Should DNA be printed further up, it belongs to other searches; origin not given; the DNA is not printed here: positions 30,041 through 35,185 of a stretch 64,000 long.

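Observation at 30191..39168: Tandem pair of paralogous giant lipoproteins with FecR-like / VIT / vWA / TonB_C-like / TPR architecture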

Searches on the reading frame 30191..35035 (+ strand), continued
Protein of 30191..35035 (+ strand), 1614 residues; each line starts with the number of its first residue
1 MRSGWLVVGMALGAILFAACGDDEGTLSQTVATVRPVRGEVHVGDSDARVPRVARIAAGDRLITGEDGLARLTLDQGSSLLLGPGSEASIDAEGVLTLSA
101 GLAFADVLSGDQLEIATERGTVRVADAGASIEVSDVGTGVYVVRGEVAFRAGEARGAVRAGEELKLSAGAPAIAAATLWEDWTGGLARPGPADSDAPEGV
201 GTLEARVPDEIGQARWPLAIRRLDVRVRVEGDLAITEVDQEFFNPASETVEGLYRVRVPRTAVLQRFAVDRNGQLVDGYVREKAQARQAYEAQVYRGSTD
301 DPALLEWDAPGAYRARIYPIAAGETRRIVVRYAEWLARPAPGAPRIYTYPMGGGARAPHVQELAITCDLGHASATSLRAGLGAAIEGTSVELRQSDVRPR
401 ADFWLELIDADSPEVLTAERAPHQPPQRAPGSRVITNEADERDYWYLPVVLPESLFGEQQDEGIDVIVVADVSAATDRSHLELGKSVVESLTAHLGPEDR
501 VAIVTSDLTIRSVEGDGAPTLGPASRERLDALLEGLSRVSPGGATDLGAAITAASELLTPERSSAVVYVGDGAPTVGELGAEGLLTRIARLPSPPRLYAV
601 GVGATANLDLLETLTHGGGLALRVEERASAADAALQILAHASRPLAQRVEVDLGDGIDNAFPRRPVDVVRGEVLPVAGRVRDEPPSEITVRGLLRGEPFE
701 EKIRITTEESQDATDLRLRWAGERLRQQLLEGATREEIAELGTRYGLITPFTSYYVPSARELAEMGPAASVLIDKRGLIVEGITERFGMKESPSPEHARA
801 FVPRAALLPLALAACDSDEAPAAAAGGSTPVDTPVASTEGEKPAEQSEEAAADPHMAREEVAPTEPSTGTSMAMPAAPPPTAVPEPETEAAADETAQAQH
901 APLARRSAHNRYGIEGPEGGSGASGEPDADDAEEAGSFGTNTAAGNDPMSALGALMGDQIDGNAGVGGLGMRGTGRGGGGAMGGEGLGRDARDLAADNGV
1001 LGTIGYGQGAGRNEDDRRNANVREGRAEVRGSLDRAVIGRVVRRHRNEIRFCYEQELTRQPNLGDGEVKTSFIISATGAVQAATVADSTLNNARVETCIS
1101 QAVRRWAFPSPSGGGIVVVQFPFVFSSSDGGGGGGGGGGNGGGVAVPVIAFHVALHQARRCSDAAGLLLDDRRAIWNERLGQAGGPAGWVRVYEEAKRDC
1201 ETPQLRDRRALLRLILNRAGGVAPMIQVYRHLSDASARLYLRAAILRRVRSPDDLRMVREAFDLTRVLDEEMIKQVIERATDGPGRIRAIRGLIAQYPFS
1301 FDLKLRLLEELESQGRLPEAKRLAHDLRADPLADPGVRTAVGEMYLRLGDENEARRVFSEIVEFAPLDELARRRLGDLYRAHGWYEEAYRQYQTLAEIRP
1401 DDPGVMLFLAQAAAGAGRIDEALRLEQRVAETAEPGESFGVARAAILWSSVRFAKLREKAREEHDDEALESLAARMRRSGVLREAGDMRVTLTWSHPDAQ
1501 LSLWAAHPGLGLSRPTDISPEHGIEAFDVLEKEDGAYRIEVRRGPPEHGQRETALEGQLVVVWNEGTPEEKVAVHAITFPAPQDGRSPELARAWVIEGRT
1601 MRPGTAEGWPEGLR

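Call 21: find_homologous_proteins(query=window:30191-35035:+, max_evalue=0.00001)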
Query window:30191-35035:+ (1614 aa): 786 proteins with E <= 0.00001 among 8000 candidates; the best 120 are listed.
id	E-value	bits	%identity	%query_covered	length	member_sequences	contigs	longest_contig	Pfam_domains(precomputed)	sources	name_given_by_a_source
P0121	0.0e+0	3547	100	100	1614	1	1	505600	PF14559.13,PF13519.13,PF13428.13,PF08487.17,PF07719.24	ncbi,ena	-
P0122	0.0e+0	2412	71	99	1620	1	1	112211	PF14559.13,PF08487.17,PF07719.24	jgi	-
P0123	0.0e+0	2194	65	99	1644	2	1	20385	PF14559.13,PF13428.13,PF08487.17,PF07719.24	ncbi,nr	ncbi:MAG: TonB family protein [Deltaproteobacteria bacterium]|nr:TonB family protein [Deltaproteobac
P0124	0.0e+0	2186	64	99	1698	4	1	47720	PF13428.13,PF08487.17,PF07719.24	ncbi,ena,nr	ncbi:MAG: hypothetical protein DRJ42_00725 [Deltaproteobacteria bacterium]|nr:MAG: hypothetical prot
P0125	0.0e+0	1925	67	47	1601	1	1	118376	PF14559.13,PF13428.13,PF08487.17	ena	-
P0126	0.0e+0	1858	63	36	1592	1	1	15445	PF14559.13,PF04773.19,PF00092.35,PF13428.13,PF08487.17,PF07719.24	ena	-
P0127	0.0e+0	1829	58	100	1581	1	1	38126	PF14559.13,PF04773.19,PF08487.17,PF07719.24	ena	-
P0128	0.0e+0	1805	58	54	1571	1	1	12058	PF14559.13,PF04773.19,PF08487.17,PF07719.24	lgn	-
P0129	0.0e+0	1799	60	36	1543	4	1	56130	PF04773.19,PF08487.17,PF07719.24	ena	-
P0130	0.0e+0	1772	57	98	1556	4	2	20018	PF14559.13,PF04773.19,PF08487.17,PF07719.24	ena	-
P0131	0.0e+0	1772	58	36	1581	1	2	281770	PF14559.13,PF04773.19,PF08487.17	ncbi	ncbi:MAG: TonB family protein [Sandaracinaceae bacterium]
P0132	0.0e+0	1767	63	54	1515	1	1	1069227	PF14559.13,PF13432.13,PF08487.17,PF07719.24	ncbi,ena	-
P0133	0.0e+0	1766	54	59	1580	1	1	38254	PF00092.35,PF13519.13,PF08487.17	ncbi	-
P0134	0.0e+0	1755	56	41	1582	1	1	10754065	PF14559.13,PF08487.17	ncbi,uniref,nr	ncbi:AgmX/PglI C-terminal domain-containing protein [Sandaracinus amylolyticus]|uniref:AgmX/PglI C-t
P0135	0.0e+0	1743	60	51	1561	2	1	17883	PF08487.17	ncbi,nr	ncbi:MAG: AgmX/PglI C-terminal domain-containing protein [Myxococcota bacterium]|nr:AgmX/PglI C-term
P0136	0.0e+0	1741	56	98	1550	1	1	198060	PF14559.13,PF04773.19,PF08487.17,PF07719.24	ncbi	-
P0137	0.0e+0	1731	58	36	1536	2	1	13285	PF14559.13,PF04773.19,PF08487.17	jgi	-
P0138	0.0e+0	1730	62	50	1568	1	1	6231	PF14559.13,PF04773.19,PF08487.17,PF07719.24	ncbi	-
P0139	0.0e+0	1725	61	37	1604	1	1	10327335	PF08487.17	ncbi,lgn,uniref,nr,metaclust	ncbi:AgmX/PglI C-terminal domain-containing protein [Sandaracinus amylolyticus]|uniref:Putative abdu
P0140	0.0e+0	1723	58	36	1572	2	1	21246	PF04773.19,PF08487.17,PF07719.24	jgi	-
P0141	0.0e+0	1721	58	36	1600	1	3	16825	PF08487.17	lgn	-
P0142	0.0e+0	1709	60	51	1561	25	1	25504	PF08487.17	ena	-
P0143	0.0e+0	1695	60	46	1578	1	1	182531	PF14559.13,PF13428.13,PF08487.17,PF07719.24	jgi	jgi:Ca-activated chloride channel family protein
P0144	0.0e+0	1694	57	53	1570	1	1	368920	PF14559.13,PF13432.13,PF08487.17,PF07719.24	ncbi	ncbi:MAG: AgmX/PglI C-terminal domain-containing protein [Sandaracinus sp.]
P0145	0.0e+0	1692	59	50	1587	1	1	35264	PF14559.13,PF08487.17,PF07719.24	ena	-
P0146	0.0e+0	1689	54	59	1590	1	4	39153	PF14559.13,PF04773.19,PF13428.13,PF08487.17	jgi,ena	-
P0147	0.0e+0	1686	55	98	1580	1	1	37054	PF14559.13,PF08487.17,PF07719.24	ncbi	-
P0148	0.0e+0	1678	59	36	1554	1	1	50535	PF14559.13,PF08487.17,PF07719.24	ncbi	-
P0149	0.0e+0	1672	57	53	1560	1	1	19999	PF14559.13,PF08487.17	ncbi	-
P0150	0.0e+0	1668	61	51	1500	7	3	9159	PF08487.17,PF07719.24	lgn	-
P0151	0.0e+0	1666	56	54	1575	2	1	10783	PF13428.13,PF08487.17,PF07719.24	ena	-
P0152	0.0e+0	1662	56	58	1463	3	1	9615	PF14559.13,PF00092.35,PF13432.13,PF08487.17,PF07719.24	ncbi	-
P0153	0.0e+0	1659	55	58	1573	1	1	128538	PF14559.13,PF04773.19,PF08487.17,PF07719.24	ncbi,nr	ncbi:MAG: AgmX/PglI C-terminal domain-containing protein [Sandaracinaceae bacterium]|nr:AgmX/PglI C-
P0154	0.0e+0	1658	58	52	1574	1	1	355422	PF14559.13,PF04773.19,PF03544.20,PF08487.17,PF07719.24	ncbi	ncbi:MAG: TonB family protein [Sandaracinaceae bacterium]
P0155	0.0e+0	1657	59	50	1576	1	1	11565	PF14559.13,PF13428.13,PF08487.17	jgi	jgi:hypothetical protein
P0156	0.0e+0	1656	58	54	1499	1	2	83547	PF14559.13,PF04773.19,PF03544.20,PF08487.17,PF07719.24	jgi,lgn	jgi:Ca-activated chloride channel family protein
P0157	0.0e+0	1624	58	57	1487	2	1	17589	PF13768.13,PF14559.13,PF04773.19,PF13428.13,PF08487.17,PF07719.24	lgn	-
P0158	0.0e+0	1623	59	53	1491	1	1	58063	PF13768.13,PF14559.13,PF13432.13,PF13428.13,PF08487.17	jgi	jgi:Ca-activated chloride channel family protein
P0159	0.0e+0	1615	57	59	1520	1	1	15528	PF14559.13,PF08487.17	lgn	-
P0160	0.0e+0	1598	58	52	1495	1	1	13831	PF14559.13,PF13428.13,PF08487.17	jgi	jgi:TonB family protein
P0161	0.0e+0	1586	56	37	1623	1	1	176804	PF14559.13,PF03544.20,PF08487.17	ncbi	ncbi:MAG: TonB family protein [Sandaracinaceae bacterium]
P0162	0.0e+0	1580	66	46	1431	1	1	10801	PF14559.13,PF13428.13,PF08487.17,PF07719.24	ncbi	-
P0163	0.0e+0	1576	56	59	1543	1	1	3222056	PF04773.19,PF13432.13,PF08487.17,PF07719.24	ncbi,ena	-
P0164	0.0e+0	1567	64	47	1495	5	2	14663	PF13768.13,PF14559.13,PF13428.13,PF08487.17,PF07719.24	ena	-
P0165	0.0e+0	1566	63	49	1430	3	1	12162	PF04773.19,PF08487.17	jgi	jgi:tetratricopeptide (TPR) repeat protein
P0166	0.0e+0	1563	62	51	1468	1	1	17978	PF14559.13,PF13519.13,PF08487.17,PF07719.24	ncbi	-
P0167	0.0e+0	1557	49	99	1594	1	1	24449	PF14559.13,PF13424.13,PF13432.13,PF13428.13,PF08487.17,PF07719.24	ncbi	-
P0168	0.0e+0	1557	65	48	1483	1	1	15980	PF13768.13,PF14559.13,PF08487.17,PF07719.24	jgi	jgi:Ca-activated chloride channel family protein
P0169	0.0e+0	1555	63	50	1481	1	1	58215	PF14559.13,PF08487.17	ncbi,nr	ncbi:MAG TPA: VIT domain-containing protein [Sandaracinaceae bacterium LLY-WYZ-13_1]|nr:VIT domain-c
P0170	0.0e+0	1555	57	85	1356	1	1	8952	PF03544.20,PF13432.13,PF08487.17,PF07719.24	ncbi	-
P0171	0.0e+0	1552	60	51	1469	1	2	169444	PF08487.17,PF07719.24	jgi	-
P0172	0.0e+0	1546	59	56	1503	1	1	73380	PF08487.17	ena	-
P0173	0.0e+0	1542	56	56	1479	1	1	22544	PF13768.13,PF14559.13,PF08487.17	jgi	jgi:Ca-activated chloride channel family protein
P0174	0.0e+0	1538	54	58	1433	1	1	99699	PF14559.13,PF08487.17,PF07719.24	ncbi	ncbi:MAG: VIT domain-containing protein [Sandaracinaceae bacterium]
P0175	0.0e+0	1532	59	53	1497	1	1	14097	PF14559.13,PF13432.13,PF13428.13,PF08487.17,PF07719.24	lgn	-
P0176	0.0e+0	1531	61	51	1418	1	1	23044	PF14559.13,PF13428.13,PF08487.17,PF07719.24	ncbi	-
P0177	0.0e+0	1530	63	47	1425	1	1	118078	PF14559.13,PF00092.35,PF08487.17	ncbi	-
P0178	0.0e+0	1522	59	50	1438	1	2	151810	PF14559.13,PF04773.19,PF13428.13,PF08487.17,PF07719.24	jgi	jgi:Ca-activated chloride channel family protein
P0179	0.0e+0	1519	57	54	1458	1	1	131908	PF14559.13,PF04773.19,PF13428.13,PF08487.17,PF07719.24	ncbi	-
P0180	0.0e+0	1516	63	27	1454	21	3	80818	PF14559.13,PF08487.17,PF07719.24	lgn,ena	-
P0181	0.0e+0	1516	60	52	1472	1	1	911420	PF14559.13,PF08487.17,PF07719.24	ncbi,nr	ncbi:MAG: hypothetical protein H6719_08030 [Sandaracinaceae bacterium]|nr:hypothetical protein [Sand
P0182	0.0e+0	1515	62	50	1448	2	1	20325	PF14559.13,PF08487.17,PF07719.24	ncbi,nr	ncbi:MAG: VIT domain-containing protein [Myxococcota bacterium]|nr:VIT domain-containing protein [My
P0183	0.0e+0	1506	63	47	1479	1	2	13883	PF14559.13,PF08487.17,PF07719.24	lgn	-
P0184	0.0e+0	1503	56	54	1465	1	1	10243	PF14559.13,PF08487.17,PF07719.24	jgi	-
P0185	0.0e+0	1503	63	47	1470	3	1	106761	PF14559.13,PF13424.13,PF08487.17,PF07719.24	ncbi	-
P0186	0.0e+0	1500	61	51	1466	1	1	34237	PF13768.13,PF14559.13,PF13428.13,PF08487.17,PF07719.24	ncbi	-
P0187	0.0e+0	1497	53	59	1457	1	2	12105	PF14559.13,PF13428.13,PF08487.17,PF07719.24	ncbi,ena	-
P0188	0.0e+0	1494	63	48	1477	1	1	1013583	PF14559.13,PF08487.17,PF07719.24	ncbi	-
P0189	0.0e+0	1492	61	28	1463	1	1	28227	PF13428.13,PF08487.17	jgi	jgi:tetratricopeptide (TPR) repeat protein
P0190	0.0e+0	1490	63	45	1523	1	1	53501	PF14559.13,PF13432.13,PF13428.13,PF08487.17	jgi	jgi:Ca-activated chloride channel family protein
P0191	0.0e+0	1489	56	56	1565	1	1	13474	PF14559.13,PF08487.17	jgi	jgi:Ca-activated chloride channel family protein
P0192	0.0e+0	1482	57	54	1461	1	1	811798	PF14559.13,PF13424.13,PF13432.13,PF08487.17,PF07719.24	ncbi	ncbi:MAG: VIT domain-containing protein [Sandaracinus sp.]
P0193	0.0e+0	1480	57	52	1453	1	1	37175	PF14559.13,PF13428.13,PF08487.17,PF07719.24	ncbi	-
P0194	0.0e+0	1477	58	53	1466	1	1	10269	PF14559.13,PF08487.17,PF07719.24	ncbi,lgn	-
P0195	0.0e+0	1476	55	55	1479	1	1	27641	PF13428.13,PF08487.17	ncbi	-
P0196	0.0e+0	1475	57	51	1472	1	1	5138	PF14559.13,PF13428.13,PF08487.17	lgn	-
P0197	0.0e+0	1475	62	47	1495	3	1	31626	PF13768.13,PF14559.13,PF08487.17,PF07719.24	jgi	jgi:Ca-activated chloride channel family protein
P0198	0.0e+0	1473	62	48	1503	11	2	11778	PF14559.13,PF08487.17,PF07719.24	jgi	jgi:Ca-activated chloride channel family protein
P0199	0.0e+0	1472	62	48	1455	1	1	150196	PF13768.13,PF14559.13,PF13428.13,PF08487.17,PF07719.24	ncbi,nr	ncbi:MAG: hypothetical protein KF729_08440 [Sandaracinaceae bacterium]|nr:hypothetical protein [Sand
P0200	0.0e+0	1468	62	48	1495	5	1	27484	PF13768.13,PF14559.13,PF08487.17,PF07719.24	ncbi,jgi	jgi:tetratricopeptide (TPR) repeat protein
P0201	0.0e+0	1464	58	53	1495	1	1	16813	PF14559.13,PF04773.19,PF13428.13,PF08487.17,PF07719.24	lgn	-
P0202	0.0e+0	1463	61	47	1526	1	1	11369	PF14559.13,PF13424.13,PF13432.13,PF13428.13,PF08487.17,PF07719.24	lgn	-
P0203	0.0e+0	1461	57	52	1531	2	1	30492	PF14559.13,PF13428.13,PF08487.17,PF07719.24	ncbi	ncbi:MAG: hypothetical protein OHK0013_09930 [Sandaracinaceae bacterium]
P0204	0.0e+0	1460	57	52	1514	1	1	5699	PF13768.13,PF14559.13,PF13428.13,PF08487.17,PF07719.24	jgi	jgi:Ca-activated chloride channel family protein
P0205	0.0e+0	1460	53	59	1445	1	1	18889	PF13768.13,PF08487.17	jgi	jgi:Ca-activated chloride channel family protein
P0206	0.0e+0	1453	59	50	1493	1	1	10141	PF13431.13,PF04773.19,PF13424.13,PF13428.13,PF08487.17,PF07719.24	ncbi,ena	-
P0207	0.0e+0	1452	61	47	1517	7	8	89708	PF14559.13,PF13424.13,PF13432.13,PF13428.13,PF08487.17,PF07719.24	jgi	jgi:Ca-activated chloride channel family protein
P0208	0.0e+0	1450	58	51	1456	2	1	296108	PF14559.13,PF13432.13,PF13428.13,PF08487.17,PF07719.24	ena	-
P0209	0.0e+0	1447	55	54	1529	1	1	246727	PF14559.13,PF13424.13,PF13432.13,PF13428.13,PF08487.17,PF07719.24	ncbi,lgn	-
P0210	0.0e+0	1442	52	36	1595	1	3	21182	PF13768.13,PF14559.13,PF13428.13,PF08487.17,PF07719.24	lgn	-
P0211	0.0e+0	1440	58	52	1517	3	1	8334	PF14559.13,PF13414.13,PF13432.13,PF13428.13,PF08487.17,PF07719.24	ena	-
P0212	0.0e+0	1437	61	46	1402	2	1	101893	PF13768.13,PF08487.17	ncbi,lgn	-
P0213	0.0e+0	1436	53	54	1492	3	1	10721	PF14559.13,PF13432.13,PF13428.13,PF08487.17,PF07719.24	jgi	jgi:Ca-activated chloride channel family protein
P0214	0.0e+0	1435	61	45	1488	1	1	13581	PF14559.13,PF13432.13,PF13428.13,PF08487.17,PF07719.24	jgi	-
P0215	0.0e+0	1435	60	46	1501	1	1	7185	PF14559.13,PF08487.17,PF07719.24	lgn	-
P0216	0.0e+0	1420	59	49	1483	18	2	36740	PF14559.13,PF13424.13,PF13432.13,PF13428.13,PF08487.17,PF07719.24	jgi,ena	jgi:Ca-activated chloride channel family protein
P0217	0.0e+0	1417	55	51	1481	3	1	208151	PF14559.13,PF08487.17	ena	-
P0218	0.0e+0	1410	53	54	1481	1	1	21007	PF14559.13,PF13432.13,PF08487.17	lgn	-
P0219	0.0e+0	1406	57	52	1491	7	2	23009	PF14559.13,PF13432.13,PF13428.13,PF08487.17,PF07719.24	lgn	-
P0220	0.0e+0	1404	54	52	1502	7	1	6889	PF14559.13,PF13428.13,PF08487.17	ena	-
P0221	0.0e+0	1404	61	47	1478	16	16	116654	PF14559.13,PF08487.17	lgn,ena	-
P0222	0.0e+0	1403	53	54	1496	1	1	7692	PF14559.13,PF13428.13,PF08487.17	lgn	-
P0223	0.0e+0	1399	54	54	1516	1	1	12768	PF14559.13,PF08487.17,PF07719.24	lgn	-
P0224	0.0e+0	1391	54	50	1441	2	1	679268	PF14559.13,PF13432.13,PF13428.13,PF08487.17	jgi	jgi:Ca-activated chloride channel family protein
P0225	0.0e+0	1389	55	50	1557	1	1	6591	PF14559.13,PF04773.19,PF08487.17,PF07719.24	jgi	jgi:tetratricopeptide (TPR) repeat protein/outer membrane biosynthesis protein TonB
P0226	0.0e+0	1385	58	46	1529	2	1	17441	PF14559.13,PF08487.17,PF07719.24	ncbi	-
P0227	0.0e+0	1384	57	47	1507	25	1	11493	PF14559.13,PF04773.19,PF13432.13,PF13428.13,PF08487.17,PF07719.24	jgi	-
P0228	0.0e+0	1382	50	59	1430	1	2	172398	PF14559.13,PF13428.13,PF08487.17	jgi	-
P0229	0.0e+0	1377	50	59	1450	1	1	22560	PF13428.13,PF08487.17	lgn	-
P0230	0.0e+0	1371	54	53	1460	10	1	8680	PF14559.13,PF08487.17,PF07719.24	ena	-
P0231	0.0e+0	1368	56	47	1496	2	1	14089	PF14559.13,PF08487.17,PF07719.24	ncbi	-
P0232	0.0e+0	1367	58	22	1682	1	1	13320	PF08487.17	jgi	jgi:Ca-activated chloride channel family protein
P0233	0.0e+0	1360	57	47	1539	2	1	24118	PF13768.13,PF14559.13,PF13432.13,PF13428.13,PF08487.17,PF07719.24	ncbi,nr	ncbi:MAG: VIT domain-containing protein [Myxococcales bacterium]|nr:VIT domain-containing protein [M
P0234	0.0e+0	1356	49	61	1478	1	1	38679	PF14559.13,PF13432.13,PF13428.13,PF08487.17,PF07719.24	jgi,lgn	-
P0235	0.0e+0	1353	47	98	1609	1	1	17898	PF13768.13,PF14559.13,PF13428.13,PF08487.17,PF07719.24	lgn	-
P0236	0.0e+0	1345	56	51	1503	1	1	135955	PF08487.17,PF07719.24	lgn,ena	-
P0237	0.0e+0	1342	55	53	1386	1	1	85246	PF08487.17,PF07719.24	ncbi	-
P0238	0.0e+0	1342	53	52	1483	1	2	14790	PF14559.13,PF13428.13,PF08487.17,PF07719.24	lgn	-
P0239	0.0e+0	1341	56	47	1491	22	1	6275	PF14559.13,PF13428.13,PF08487.17,PF07719.24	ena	-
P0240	0.0e+0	1341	58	47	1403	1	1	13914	PF13424.13,PF08487.17,PF07719.24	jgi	jgi:tetratricopeptide (TPR) repeat protein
